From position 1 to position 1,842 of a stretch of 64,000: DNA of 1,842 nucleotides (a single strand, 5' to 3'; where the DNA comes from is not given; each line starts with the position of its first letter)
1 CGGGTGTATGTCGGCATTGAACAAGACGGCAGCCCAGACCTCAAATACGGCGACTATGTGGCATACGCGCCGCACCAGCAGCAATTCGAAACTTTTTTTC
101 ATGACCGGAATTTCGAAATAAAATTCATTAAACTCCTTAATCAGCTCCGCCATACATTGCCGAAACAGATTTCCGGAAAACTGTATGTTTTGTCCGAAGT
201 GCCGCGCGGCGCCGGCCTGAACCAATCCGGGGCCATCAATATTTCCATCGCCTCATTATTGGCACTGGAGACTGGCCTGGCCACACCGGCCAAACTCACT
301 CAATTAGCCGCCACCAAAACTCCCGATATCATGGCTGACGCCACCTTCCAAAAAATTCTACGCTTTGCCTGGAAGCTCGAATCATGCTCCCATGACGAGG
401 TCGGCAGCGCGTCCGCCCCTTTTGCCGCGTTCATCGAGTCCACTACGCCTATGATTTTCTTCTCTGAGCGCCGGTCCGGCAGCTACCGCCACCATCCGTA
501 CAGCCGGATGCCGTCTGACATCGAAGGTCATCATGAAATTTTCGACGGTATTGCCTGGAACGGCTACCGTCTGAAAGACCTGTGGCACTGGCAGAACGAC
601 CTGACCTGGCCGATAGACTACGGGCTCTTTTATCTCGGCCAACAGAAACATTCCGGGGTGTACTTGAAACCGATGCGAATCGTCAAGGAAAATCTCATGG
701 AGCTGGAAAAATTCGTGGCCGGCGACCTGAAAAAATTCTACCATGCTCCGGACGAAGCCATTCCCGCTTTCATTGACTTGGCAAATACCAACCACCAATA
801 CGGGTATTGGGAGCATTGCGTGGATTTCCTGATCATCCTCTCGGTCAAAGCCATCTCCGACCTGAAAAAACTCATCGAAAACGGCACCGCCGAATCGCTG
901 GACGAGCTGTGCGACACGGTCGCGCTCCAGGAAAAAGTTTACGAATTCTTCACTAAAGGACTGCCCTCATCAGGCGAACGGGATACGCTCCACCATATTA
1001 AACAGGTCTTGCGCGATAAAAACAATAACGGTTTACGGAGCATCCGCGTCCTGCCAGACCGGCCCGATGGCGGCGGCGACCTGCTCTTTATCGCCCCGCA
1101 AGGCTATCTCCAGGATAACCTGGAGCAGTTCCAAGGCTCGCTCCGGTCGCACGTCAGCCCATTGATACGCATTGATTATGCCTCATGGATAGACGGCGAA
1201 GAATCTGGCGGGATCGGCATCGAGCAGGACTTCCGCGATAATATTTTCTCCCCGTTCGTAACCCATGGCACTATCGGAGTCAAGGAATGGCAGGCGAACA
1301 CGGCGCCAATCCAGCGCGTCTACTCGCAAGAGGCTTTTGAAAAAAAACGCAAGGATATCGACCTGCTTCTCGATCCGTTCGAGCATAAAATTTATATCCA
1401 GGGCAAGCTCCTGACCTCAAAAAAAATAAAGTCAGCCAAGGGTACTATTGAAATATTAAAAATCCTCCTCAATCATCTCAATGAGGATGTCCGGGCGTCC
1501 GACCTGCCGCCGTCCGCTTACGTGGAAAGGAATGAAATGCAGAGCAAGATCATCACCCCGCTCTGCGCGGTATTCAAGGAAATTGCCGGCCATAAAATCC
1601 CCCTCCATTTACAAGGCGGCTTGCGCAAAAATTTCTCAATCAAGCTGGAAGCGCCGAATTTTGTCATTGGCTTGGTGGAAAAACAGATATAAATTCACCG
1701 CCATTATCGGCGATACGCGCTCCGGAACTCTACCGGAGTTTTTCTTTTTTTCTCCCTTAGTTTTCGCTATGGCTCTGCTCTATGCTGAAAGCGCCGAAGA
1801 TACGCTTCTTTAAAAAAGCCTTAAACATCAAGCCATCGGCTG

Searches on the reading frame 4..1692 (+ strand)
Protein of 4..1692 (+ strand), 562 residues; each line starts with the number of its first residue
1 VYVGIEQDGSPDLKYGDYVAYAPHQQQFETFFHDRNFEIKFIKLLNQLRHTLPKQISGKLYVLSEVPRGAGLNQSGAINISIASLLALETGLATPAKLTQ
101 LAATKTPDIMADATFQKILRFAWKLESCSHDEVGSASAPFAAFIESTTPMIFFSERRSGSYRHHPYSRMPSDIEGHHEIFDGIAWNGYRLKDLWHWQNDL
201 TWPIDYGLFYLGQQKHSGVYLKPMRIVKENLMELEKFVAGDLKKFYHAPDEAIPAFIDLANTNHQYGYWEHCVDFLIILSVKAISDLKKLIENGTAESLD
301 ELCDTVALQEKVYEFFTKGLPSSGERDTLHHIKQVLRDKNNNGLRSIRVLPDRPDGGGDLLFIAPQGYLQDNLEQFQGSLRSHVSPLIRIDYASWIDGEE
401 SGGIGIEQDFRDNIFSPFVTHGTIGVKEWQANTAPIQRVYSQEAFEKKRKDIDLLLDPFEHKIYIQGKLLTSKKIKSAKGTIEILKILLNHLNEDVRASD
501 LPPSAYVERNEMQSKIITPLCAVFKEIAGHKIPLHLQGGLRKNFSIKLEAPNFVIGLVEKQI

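Call 6: search_protein_families(library=pfam, proteins=[window:4-1692:+], max_evalue=0.01)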
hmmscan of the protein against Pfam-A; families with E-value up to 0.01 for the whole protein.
window:4-1692:+ (562 aa): 0 families

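Call 41: search_solved_structures(query=A2, max_evalue=10, show_alignments=3)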
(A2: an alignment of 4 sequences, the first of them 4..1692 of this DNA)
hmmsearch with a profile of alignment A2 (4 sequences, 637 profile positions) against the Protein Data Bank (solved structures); distinct sequences matched with E-value up to 10: 6.
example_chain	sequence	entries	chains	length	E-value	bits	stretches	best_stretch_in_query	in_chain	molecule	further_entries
5k7v_A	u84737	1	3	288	1.2e-05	27.1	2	307-379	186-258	Designed protein HR00C3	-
6vfh_B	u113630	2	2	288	4.4e-05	25.2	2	307-395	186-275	T33_dn10B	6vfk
6u1s_A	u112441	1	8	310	0.00035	22.3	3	310-374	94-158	de novo designed 16-helix transmembrane nanopore, TMHC8_R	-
7rdr_A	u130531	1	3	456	0.0025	19.4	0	311-378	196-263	Circular tendon repeat protein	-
4hac_A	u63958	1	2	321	0.12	13.9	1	47-173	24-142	Mevalonate kinase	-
6mde_A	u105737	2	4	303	0.15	13.6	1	47-173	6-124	Mevalonate kinase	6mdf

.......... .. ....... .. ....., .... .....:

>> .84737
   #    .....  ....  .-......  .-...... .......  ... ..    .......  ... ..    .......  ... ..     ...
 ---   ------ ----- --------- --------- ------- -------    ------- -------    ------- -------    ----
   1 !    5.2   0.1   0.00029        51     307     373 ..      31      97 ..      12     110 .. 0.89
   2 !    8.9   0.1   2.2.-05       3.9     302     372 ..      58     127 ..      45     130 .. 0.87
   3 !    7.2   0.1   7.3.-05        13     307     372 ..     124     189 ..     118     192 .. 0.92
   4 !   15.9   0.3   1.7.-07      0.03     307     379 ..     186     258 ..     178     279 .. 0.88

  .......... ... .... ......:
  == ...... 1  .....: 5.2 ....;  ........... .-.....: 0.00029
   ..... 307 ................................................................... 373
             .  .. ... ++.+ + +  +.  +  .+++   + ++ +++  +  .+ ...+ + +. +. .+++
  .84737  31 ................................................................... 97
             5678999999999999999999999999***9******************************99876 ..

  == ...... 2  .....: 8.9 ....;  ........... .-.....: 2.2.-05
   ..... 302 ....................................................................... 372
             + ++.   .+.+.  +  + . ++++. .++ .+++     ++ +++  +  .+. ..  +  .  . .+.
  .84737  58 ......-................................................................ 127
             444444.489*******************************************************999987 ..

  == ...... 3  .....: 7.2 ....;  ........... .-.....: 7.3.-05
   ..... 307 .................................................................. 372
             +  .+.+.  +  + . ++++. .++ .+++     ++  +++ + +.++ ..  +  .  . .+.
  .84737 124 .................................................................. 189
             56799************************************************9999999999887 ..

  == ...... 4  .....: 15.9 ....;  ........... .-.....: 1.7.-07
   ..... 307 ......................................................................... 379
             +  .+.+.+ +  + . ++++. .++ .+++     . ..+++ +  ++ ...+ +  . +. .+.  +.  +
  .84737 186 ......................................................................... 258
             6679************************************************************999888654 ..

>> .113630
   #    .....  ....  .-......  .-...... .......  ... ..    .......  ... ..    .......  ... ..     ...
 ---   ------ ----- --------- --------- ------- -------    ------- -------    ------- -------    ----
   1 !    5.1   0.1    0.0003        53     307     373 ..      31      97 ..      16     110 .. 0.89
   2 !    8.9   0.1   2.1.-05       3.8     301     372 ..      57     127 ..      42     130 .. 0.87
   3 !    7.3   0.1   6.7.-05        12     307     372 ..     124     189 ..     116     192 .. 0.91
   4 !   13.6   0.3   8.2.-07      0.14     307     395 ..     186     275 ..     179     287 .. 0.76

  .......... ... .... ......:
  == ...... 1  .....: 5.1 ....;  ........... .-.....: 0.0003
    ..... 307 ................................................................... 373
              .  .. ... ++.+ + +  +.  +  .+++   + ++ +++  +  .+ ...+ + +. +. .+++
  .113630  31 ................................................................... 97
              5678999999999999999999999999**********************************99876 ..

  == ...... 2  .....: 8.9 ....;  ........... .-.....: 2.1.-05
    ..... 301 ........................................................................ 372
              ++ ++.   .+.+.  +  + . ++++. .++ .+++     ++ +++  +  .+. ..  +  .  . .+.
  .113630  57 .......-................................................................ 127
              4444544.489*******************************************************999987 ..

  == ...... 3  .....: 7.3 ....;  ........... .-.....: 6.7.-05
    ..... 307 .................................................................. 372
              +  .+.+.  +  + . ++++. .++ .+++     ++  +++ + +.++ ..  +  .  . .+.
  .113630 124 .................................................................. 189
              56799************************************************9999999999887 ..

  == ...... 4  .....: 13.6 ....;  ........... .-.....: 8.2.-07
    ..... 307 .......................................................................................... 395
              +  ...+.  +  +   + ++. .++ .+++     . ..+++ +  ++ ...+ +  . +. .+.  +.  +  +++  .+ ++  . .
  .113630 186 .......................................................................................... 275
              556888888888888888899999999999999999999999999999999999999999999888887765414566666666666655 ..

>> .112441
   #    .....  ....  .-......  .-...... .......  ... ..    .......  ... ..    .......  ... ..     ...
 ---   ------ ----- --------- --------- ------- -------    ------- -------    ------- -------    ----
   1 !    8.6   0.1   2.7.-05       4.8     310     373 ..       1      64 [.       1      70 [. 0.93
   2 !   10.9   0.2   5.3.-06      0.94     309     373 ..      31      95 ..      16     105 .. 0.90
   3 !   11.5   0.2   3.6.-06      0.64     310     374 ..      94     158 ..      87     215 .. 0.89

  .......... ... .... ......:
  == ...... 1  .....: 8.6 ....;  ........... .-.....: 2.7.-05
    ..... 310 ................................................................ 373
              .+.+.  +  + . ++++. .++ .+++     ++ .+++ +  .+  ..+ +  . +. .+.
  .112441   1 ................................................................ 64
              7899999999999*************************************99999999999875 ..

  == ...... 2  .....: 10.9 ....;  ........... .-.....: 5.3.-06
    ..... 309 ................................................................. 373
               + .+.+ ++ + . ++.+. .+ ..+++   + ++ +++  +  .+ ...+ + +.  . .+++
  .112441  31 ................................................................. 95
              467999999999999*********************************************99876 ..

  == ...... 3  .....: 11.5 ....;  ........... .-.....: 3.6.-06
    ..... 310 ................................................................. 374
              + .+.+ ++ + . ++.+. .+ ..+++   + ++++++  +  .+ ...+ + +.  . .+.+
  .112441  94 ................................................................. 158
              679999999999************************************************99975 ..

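Call 42: search_protein_families(library=pfam, alignment_id=A2, max_evalue=10)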
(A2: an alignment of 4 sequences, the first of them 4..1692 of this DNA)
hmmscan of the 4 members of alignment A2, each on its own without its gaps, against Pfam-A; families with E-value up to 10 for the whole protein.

A. member 1, window:4-1692:+ (562 aa): 1 family
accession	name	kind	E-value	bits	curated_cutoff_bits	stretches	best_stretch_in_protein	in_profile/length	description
PF00288.32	GHMP_kinases_N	-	0.27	11.9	22.3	1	46-102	8-63/87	GHMP kinases N terminal domain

B. families by the number of members that match (of 4 scanned): 6 families
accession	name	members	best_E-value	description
PF00288.32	GHMP_kinases_N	3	0.065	GHMP kinases N terminal domain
PF11917.13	DUF3435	1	0.085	Protein of unknown function (DUF3435)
PF13797.11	Post_transc_reg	1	0.11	Post-transcriptional regulator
PF15557.11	CAF1-p150_N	1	0.16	CAF1 complex subunit p150, region binding to PCNA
PF17810.6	Arg_decarb_HB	1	0.22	Arginine decarboxylase helical bundle domain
PF03304.18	Mlp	1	0.32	Mlp lipoprotein family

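Call 43: find_homologous_proteins(query=window:4-1692:+)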
Query window:4-1692:+ (562 aa): 12 proteins with E <= 0.001 among 8000 candidates.
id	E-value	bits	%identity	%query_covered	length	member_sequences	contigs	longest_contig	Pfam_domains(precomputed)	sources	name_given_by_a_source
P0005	0.0e+0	1297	100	100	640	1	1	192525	-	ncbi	ncbi:MAG: hypothetical protein V1668_03535 [Patescibacteria group bacterium]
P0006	0.0e+0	1143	86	100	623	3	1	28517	-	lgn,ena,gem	-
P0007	4.7e-260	882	67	100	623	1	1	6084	-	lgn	-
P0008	5.8e-212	724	56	100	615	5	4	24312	-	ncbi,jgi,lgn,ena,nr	ncbi:MAG TPA: hypothetical protein DIS62_00965 [Candidatus Kerfeldbacteria bacterium]|nr:hypothetica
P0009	3.9e-211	721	57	100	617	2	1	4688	-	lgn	-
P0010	2.8e-210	718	56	100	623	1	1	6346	-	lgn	-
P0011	9.1e-206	703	54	100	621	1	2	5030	-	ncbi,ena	-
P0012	1.2e-204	699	56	100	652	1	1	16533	-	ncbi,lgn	-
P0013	5.1e-153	529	44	100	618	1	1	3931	-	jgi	-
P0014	1.7e-60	223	28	100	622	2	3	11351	-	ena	-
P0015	3.8e-38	150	24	98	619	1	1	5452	-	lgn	-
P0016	1.3e-21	95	23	100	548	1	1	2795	-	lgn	-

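Call 45: find_encoding_contigs(protein=P0006, flank=10000, max_places=2)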
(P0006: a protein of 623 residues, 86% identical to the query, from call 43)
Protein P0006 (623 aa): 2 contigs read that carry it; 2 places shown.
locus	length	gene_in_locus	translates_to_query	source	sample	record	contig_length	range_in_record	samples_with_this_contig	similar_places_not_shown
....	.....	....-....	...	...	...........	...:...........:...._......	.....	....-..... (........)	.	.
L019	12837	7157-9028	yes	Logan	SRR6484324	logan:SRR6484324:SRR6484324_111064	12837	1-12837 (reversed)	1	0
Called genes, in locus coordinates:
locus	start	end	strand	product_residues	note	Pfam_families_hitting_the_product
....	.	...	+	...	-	?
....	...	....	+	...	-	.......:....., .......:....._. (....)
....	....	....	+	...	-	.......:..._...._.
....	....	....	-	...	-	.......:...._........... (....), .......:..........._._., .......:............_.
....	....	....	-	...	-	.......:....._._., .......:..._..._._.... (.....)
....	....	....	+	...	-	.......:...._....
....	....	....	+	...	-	-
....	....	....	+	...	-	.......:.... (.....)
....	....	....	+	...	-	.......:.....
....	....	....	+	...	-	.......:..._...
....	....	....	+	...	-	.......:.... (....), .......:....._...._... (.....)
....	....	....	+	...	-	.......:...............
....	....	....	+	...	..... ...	-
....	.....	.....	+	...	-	-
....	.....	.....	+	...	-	-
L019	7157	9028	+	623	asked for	-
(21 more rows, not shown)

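Call 46: find_encoding_contigs(protein=P0008, flank=10000, max_places=4)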
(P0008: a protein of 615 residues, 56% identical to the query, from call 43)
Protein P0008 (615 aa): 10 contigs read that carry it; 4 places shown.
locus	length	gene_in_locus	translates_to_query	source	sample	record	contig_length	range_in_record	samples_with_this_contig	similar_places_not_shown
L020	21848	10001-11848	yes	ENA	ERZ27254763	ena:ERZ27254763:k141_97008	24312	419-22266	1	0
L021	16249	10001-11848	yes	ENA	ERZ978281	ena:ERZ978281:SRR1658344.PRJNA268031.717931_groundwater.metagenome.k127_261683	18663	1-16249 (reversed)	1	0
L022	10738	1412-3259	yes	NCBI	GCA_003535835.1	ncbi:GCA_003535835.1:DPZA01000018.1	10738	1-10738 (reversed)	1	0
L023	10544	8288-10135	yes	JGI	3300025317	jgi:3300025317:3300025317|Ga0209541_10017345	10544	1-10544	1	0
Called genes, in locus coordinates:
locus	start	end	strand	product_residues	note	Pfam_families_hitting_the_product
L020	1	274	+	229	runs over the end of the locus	?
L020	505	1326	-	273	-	-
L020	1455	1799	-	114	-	PF01740:STAS (weak)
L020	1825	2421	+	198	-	-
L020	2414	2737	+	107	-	PF09685:MamF_MmsF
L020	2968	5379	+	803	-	PF01326:PPDK_N, PF00391:PEP-utilizers, PF02896:PEP-utilizers_C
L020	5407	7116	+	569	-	PF18884:TSP3_bac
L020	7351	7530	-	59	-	-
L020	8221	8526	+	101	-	PF03992:ABM (weak)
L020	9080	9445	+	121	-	-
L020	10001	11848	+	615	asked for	-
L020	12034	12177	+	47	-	-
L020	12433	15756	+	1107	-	PF18911:PKD_4 (faint), PF00801:PKD (faint), PF07495:Y_Y_Y (faint), PF05345:He_PIG (weak), PF22352:K319L-like_PKD (weak)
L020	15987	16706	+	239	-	-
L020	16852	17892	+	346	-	PF01699:Na_Ca_ex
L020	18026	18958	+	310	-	PF03741:TerC (weak), PF04332:DUF475, PF03741:TerC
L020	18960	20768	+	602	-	PF01807:Zn_ribbon_DnaG, PF08275:DNAG_N, PF01751:Toprim, PF13155:Toprim_2, PF13662:Toprim_4, PF10410:DnaB_bind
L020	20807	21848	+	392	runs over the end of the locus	PF03979:Sigma70_r1_1, PF00140:Sigma70_r1_2, PF04542:Sigma70_r2, PF04539:Sigma70_r3, PF04545:Sigma70_r4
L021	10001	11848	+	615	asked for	-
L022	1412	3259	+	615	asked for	-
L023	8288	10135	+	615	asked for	-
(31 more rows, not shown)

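Call 54: find_encoding_contigs(protein=P0014, flank=10000, max_places=2)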
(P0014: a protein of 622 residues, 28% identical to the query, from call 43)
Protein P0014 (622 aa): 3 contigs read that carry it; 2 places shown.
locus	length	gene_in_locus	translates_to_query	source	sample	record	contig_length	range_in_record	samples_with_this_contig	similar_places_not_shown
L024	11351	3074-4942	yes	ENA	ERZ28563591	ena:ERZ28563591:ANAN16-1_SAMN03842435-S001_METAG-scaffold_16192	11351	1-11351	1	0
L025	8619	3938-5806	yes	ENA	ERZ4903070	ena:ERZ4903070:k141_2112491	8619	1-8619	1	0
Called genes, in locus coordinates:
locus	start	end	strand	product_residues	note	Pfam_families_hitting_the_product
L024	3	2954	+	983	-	?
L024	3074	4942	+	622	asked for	-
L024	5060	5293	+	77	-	-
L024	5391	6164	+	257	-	-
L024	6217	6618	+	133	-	-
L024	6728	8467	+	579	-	PF03485:Arg_tRNA_synt_N, PF00750:tRNA-synt_1d, PF05746:DALR_1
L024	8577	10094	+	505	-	PF05362:Lon_C (faint), PF13541:ChlI, PF00493:MCM (faint), PF01078:Mg_chelatase, PF07728:AAA_5 (faint), PF13335:Mg_chelatase_C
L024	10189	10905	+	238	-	PF01479:S4 (weak), PF00849:PseudoU_synth_2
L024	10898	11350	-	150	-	?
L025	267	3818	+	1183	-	PF13287:Fn3_assoc, PF13290:CHB_HEX_C_1, PF13287:Fn3_assoc, PF13290:CHB_HEX_C_1, PF13287:Fn3_assoc, PF13290:CHB_HEX_C_1, PF13287:Fn3_assoc, PF13290:CHB_HEX_C_1, +9 more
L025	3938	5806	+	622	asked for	-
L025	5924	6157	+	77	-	-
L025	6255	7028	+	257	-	-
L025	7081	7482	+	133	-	-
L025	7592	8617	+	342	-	?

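Call 55: find_encoding_contigs(protein=P0007, flank=10000, max_places=2)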
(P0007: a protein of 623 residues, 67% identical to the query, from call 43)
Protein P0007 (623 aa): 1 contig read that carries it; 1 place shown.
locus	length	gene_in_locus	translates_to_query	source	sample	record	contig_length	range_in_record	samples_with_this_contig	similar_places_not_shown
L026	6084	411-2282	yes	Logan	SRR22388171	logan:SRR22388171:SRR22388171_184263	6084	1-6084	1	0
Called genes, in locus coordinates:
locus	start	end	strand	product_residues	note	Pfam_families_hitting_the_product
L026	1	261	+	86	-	?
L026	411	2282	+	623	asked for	-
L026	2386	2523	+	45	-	-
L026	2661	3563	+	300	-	-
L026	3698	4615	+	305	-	-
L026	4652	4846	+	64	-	-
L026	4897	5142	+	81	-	-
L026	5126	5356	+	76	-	-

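Call 57: predict_structure(alignment_id=A3)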
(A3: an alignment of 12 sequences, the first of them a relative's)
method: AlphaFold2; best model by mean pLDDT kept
length: 640 residues; sequences in the alignment: 12
mean_pLDDT: 75.0   pTM: 0.73
mean pLDDT of the five models: 75.0, 74.5, 73.6, 71.8, 71.4
residues with pLDDT >= 90: 94; 70-90: 341; 50-70: 153; < 50: 52
segments of 3 or more residues with pLDDT < 50: 1-20, 236-253, 432-436
pLDDT, mean of each block of 10 residues (from residue 1): 34 36 74 88 88 78 64 84 84 87 77 81 87 88 69 87 94 94 89 92 67 78 87 48 40 54 83 75 65 52 73 78 63 70 66 79 85 81 77 63 60 62 65 53 70 73 61 63 88 75 79 72 83 91 89 84 89 86 70 86 89 81 87 82
secondary structure, 60 per line:
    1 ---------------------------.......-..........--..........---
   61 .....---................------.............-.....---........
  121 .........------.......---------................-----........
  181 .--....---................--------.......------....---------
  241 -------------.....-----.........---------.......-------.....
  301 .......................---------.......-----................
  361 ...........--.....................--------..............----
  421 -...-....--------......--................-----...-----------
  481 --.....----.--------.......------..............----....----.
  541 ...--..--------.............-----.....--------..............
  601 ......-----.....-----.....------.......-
elements in order: H28-34 H36-45 E48-57 H61-65 E69-84 E91-100 E105-109 H113-129 E136-142 H152-167 H173-181 H184-187 H191-206 H215-221 E228-231 H254-258 E264-267 H268-272 E282-288 H296-323 H333-339 H345-371 H374-394 H403-416 E426-429 E438-443 H446-461 E467-469 E483-487 E501-507 E514-519 H520-527 E532-535 E540-543 H556-568 H587-606 E612-616 E622-626 E633-639

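Call 59: fold_search(model_id=the predicted structure, library=pdb)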
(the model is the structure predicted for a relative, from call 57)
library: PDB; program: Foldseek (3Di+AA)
matches with E <= 10: 560; with E <= 0.001: 175
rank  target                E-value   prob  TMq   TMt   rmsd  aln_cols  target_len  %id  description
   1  1kvk                  8.3e-13  1.00  0.38  0.60   7.8       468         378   12  The Structure of Binary complex between a Mammalian Mevalonate Kinase and ATP: Insights into the Reaction Mechanism and  (released 2002-03-27)
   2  6zfh_B                9.9e-13  1.00  0.42  0.65   7.8       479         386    9  Structure of human galactokinase in complex with galactose and 2'-(benzo[d]oxazol-2-ylamino)-7',8'-dihydro-1'H-spiro[c (released 2021-06-30)
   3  6gr2_A                2.0e-12  1.00  0.41  0.65   8.0       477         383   10  Structure of human galactokinase in complex with galactose and ADP (released 2019-06-19)
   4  8tfo_B                2.7e-12  1.00  0.39  0.61   7.3       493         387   12  Structure of MKvar (released 2024-03-13)
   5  6q3w_A                3.2e-12  1.00  0.42  0.65   7.5       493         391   10  Structure of human galactokinase 1 bound with Ethyl 1-(2-pyrazinyl)-4-piperidinecarboxylate (released 2019-01-23)
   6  6gr2_C                3.2e-12  1.00  0.42  0.64   7.8       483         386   11  Structure of human galactokinase in complex with galactose and ADP (released 2019-06-19)
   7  6zfh_D                3.7e-12  1.00  0.42  0.65   7.7       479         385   10  Structure of human galactokinase in complex with galactose and 2'-(benzo[d]oxazol-2-ylamino)-7',8'-dihydro-1'H-spiro[c (released 2021-06-30)
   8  2r42                  3.7e-12  1.00  0.38  0.59   7.3       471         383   12  The Biochemical and Structural Basis for feedback Inhibition of Mevalonate Kinase and Isoprenoid Metabolism (released 2008-06-24)
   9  6gr2_G                5.2e-12  1.00  0.42  0.65   7.8       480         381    9  Structure of human galactokinase in complex with galactose and ADP (released 2019-06-19)
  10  6gr2_E                5.2e-12  1.00  0.42  0.65   7.9       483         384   10  Structure of human galactokinase in complex with galactose and ADP (released 2019-06-19)
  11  6zgw_D                5.2e-12  1.00  0.38  0.61   7.7       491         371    9  Structure of human galactokinase 1 bound with (4-chlorophenyl)methyl pyridine-3-carboxylate (released 2020-07-29)
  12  8tfo_A                5.8e-12  1.00  0.39  0.61   7.2       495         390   11  Structure of MKvar (released 2024-03-13)
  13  6zfh_A                5.8e-12  1.00  0.41  0.63   8.0       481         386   11  Structure of human galactokinase in complex with galactose and 2'-(benzo[d]oxazol-2-ylamino)-7',8'-dihydro-1'H-spiro[c (released 2021-06-30)
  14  6gr2_D                6.5e-12  1.00  0.41  0.64   7.8       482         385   10  Structure of human galactokinase in complex with galactose and ADP (released 2019-06-19)
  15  6zgv_D                7.2e-12  1.00  0.40  0.62   7.5       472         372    9  Structure of human galactokinase 1 bound with 2-(4-chlorophenyl)-N-(pyrimidin-2-yl)acetamide (released 2020-07-29)
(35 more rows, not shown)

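Call 64: find_encoding_contigs(protein=P0015, flank=10000, max_places=1)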
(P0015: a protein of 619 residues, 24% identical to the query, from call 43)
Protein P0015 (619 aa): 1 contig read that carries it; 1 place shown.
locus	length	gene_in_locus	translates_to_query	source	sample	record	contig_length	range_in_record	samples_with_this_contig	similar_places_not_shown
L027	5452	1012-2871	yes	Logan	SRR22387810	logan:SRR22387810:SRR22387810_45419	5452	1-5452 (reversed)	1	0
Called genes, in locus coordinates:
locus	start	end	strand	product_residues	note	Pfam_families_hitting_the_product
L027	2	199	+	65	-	?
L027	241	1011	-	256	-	PF08241:Methyltransf_11, PF13649:Methyltransf_25 (weak)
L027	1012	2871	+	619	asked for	-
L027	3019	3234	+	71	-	-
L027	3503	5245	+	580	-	-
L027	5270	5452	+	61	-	?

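Call 65: find_encoding_contigs(protein=P0011, flank=10000, max_places=2)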
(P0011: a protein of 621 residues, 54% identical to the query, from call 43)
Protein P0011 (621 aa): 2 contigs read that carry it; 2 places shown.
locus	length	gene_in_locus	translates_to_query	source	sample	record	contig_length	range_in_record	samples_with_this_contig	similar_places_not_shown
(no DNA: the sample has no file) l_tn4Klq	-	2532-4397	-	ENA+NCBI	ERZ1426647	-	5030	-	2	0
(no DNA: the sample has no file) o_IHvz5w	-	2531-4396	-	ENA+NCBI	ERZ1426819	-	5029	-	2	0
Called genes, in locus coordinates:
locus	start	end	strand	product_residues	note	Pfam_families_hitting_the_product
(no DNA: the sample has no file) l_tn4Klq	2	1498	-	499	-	?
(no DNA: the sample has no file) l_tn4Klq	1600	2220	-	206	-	PF13489:Methyltransf_23, PF03848:TehB (weak), PF08242:Methyltransf_12 (weak), PF13649:Methyltransf_25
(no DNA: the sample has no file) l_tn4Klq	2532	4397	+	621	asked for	-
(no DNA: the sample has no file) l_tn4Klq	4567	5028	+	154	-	?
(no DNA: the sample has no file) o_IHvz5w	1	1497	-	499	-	?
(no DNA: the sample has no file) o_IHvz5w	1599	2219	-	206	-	PF13489:Methyltransf_23, PF03848:TehB (weak), PF08242:Methyltransf_12 (weak), PF13649:Methyltransf_25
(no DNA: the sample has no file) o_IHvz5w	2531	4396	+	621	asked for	-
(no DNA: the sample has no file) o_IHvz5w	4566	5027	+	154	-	?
